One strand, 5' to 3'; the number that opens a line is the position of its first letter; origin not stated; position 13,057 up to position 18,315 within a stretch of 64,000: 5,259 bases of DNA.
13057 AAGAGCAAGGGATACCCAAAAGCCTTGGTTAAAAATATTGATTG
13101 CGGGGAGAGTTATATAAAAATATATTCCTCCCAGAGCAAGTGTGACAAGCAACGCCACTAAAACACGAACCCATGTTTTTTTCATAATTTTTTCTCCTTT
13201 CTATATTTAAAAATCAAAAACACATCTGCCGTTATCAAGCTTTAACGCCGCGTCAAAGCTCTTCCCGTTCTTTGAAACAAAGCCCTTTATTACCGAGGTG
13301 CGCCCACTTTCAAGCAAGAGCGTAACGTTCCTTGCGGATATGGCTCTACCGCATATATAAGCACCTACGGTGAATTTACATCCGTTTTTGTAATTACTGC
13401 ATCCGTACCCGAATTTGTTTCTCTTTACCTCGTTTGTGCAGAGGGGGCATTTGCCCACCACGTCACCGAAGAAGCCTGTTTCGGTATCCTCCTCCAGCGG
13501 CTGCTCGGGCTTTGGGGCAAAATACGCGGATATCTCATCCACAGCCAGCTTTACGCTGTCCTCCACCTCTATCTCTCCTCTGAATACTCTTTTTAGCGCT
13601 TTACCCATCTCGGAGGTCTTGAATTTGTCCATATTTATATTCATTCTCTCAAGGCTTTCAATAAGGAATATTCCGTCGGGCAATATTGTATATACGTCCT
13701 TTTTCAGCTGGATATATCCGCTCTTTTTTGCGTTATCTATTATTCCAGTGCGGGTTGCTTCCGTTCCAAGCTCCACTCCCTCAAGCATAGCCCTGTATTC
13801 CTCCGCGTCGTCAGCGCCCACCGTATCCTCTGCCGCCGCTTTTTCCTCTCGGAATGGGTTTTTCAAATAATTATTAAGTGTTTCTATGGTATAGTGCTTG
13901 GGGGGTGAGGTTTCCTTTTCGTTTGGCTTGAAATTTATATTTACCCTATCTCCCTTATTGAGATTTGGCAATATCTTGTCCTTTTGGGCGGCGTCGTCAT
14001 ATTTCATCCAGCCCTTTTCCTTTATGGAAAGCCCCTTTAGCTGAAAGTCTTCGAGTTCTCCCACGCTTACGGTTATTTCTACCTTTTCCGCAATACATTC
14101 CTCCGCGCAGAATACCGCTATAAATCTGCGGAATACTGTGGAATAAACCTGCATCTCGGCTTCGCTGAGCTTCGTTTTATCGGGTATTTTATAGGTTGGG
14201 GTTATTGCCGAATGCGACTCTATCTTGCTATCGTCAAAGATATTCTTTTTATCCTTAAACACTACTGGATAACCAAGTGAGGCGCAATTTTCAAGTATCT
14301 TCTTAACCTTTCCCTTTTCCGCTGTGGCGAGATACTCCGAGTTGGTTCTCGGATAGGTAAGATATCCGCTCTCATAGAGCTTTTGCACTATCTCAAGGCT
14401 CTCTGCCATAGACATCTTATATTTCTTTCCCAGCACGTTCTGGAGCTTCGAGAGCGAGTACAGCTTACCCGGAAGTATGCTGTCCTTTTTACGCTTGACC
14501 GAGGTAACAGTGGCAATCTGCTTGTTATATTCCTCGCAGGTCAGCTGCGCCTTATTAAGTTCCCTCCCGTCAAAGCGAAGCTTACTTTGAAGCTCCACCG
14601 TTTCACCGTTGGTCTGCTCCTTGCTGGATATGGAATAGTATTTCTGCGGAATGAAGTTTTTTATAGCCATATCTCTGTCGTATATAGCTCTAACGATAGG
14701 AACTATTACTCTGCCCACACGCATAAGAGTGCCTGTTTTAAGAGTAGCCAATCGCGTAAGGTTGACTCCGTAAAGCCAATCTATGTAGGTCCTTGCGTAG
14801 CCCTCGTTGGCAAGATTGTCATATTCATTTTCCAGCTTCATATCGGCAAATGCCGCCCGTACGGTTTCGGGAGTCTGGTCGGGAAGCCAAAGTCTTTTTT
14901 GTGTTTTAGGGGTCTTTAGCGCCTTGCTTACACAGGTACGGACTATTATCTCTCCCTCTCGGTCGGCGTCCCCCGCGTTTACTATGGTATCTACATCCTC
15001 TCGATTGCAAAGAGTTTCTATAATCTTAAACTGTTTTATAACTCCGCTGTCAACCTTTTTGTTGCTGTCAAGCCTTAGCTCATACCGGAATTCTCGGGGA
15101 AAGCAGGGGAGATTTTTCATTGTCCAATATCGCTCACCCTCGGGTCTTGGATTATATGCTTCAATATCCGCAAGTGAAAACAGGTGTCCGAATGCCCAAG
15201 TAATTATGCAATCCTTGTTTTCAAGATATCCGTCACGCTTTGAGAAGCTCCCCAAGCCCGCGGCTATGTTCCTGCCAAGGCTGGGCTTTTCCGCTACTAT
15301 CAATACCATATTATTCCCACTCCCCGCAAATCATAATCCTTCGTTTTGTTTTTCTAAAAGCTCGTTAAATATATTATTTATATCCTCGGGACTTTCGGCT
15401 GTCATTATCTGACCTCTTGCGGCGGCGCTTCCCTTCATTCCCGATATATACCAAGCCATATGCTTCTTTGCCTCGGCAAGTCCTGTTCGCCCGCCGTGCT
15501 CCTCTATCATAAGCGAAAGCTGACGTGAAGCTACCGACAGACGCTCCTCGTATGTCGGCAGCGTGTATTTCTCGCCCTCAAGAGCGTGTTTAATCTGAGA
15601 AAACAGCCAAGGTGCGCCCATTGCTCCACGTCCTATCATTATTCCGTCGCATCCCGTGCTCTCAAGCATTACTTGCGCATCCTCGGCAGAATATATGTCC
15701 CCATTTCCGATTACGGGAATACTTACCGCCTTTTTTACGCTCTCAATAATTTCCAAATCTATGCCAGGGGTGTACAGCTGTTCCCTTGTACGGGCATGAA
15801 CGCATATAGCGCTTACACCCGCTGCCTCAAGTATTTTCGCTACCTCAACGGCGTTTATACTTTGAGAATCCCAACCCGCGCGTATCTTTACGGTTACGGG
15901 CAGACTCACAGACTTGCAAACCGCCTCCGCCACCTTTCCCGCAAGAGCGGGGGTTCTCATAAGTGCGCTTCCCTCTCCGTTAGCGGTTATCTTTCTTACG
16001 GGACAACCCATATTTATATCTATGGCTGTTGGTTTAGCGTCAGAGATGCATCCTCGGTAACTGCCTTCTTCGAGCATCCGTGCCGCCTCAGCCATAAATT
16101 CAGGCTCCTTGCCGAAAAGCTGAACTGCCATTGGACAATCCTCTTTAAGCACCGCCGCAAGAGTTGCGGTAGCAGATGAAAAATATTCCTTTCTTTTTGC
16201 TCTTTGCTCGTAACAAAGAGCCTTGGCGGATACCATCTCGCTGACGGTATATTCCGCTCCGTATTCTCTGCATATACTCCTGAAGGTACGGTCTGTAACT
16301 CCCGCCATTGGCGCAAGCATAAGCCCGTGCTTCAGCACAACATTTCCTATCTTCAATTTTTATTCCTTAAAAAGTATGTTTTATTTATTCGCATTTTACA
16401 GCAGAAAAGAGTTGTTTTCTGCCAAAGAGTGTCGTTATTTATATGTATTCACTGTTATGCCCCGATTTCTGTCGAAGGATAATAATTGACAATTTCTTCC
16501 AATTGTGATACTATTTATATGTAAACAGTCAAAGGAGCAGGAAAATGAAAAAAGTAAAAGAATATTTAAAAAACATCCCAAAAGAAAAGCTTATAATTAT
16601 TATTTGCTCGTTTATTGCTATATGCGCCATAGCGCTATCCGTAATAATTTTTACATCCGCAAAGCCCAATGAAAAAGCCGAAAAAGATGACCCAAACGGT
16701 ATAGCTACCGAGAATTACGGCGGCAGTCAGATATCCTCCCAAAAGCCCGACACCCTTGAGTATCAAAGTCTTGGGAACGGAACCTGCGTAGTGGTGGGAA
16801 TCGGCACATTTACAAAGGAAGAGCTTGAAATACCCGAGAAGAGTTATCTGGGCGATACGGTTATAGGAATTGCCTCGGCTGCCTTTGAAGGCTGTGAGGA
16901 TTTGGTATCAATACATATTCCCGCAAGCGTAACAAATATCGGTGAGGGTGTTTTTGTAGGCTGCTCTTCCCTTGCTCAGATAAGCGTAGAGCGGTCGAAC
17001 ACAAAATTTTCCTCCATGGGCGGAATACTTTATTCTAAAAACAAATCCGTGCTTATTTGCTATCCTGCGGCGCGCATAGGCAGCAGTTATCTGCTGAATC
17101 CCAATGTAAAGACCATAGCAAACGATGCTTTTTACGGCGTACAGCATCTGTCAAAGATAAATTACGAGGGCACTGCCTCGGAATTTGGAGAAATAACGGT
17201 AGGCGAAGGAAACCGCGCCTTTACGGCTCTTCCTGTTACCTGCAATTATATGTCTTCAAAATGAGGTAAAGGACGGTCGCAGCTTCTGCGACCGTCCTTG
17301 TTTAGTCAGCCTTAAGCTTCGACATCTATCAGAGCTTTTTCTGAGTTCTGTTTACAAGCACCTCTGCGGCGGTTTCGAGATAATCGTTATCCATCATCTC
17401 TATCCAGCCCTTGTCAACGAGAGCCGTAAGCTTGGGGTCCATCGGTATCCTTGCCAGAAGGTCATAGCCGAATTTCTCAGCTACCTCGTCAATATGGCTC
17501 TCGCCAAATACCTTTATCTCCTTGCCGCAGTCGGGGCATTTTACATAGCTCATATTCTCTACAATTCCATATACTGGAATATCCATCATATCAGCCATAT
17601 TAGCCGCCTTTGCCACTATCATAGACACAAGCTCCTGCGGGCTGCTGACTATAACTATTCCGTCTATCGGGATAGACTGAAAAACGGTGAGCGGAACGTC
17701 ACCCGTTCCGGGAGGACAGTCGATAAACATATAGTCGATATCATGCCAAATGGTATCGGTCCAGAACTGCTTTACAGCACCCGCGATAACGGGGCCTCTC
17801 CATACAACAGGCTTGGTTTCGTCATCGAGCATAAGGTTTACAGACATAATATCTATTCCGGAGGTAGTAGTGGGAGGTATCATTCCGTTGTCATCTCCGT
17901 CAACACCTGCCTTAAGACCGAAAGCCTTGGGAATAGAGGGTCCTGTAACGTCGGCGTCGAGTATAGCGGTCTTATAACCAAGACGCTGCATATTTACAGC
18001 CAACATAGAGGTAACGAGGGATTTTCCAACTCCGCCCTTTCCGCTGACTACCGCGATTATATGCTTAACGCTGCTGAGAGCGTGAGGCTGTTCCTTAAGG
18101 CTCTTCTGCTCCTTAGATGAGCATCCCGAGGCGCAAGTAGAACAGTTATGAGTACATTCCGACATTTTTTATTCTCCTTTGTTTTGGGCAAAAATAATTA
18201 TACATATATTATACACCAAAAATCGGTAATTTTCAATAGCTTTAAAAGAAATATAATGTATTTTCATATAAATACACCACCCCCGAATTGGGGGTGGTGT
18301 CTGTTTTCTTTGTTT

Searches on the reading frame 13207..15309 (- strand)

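Call 49: search_protein_families(library=pfam, proteins=[window:13207-15309:-], max_evalue=0.000001)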
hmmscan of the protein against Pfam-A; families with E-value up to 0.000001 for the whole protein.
window:13207-15309:- (700 aa): 3 families
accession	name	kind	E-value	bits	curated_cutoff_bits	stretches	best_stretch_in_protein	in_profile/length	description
PF01131.25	Topoisom_bac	-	1.7e-83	281.3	35.1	1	162-586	2-410/411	DNA topoisomerase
PF13342.12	Toprim_Crpt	-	2.5e-21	75.9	32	1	643-700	1-59/60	C-terminal repeat of topoisomerase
PF01751.28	Toprim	-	5.8e-09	36.4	23.1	1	2-131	1-81/96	Toprim domain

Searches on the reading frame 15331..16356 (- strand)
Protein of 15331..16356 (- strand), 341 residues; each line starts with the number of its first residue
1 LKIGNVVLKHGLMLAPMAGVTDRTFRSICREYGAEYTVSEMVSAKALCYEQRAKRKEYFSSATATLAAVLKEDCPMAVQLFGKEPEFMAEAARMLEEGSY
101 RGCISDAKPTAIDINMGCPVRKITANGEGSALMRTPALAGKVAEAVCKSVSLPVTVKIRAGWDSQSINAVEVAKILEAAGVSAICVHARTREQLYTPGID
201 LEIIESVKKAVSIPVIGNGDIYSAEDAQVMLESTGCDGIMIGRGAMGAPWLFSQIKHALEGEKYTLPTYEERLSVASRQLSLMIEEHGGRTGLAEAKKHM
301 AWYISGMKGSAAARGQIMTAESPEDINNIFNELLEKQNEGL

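Call 49: search_protein_families(library=pfam, proteins=[window:15331-16356:-], max_evalue=0.000001)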
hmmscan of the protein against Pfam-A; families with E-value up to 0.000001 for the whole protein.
window:15331-16356:- (341 aa): 1 family
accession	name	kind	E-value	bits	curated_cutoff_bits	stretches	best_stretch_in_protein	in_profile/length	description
PF01207.24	Dus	-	4.5e-90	302.3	20.4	1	13-328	1-300/311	Dihydrouridine synthase (Dus)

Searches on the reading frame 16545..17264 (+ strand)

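Call 49: search_protein_families(library=pfam, proteins=[window:16545-17264:+], max_evalue=0.000001)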
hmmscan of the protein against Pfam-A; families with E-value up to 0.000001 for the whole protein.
window:16545-17264:+ (239 aa): 1 family
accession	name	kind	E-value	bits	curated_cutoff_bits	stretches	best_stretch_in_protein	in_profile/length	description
PF13306.12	LRR_5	-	1.7e-13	51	27.7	1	101-215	17-116/127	BspA type Leucine rich repeat region (6 copies)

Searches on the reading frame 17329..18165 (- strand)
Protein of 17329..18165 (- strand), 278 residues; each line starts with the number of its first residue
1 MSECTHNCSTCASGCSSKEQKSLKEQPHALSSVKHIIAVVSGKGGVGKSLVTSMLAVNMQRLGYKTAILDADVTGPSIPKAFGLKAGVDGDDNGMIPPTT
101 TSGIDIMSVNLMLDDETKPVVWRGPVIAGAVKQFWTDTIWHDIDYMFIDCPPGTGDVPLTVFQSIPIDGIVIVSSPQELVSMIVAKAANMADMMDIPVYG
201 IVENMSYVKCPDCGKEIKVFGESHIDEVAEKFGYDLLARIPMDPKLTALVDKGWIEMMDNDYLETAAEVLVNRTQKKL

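Call 49: search_protein_families(library=pfam, proteins=[window:17329-18165:-], max_evalue=0.000001)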
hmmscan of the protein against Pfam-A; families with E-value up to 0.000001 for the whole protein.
window:17329-18165:- (278 aa): 3 families
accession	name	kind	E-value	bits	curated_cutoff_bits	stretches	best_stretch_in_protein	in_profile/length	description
PF10609.15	ParA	-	6.4e-88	294.8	27.1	1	33-261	2-230/246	NUBPL iron-transfer P-loop NTPase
PF01656.29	CbiA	-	6.5e-11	42.7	25.4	1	37-175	1-54/125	CobQ/CobB/MinD/ParA nucleotide binding domain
PF13614.12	AAA_31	-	1.1e-07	32.5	27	0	35-73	2-40/177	AAA domain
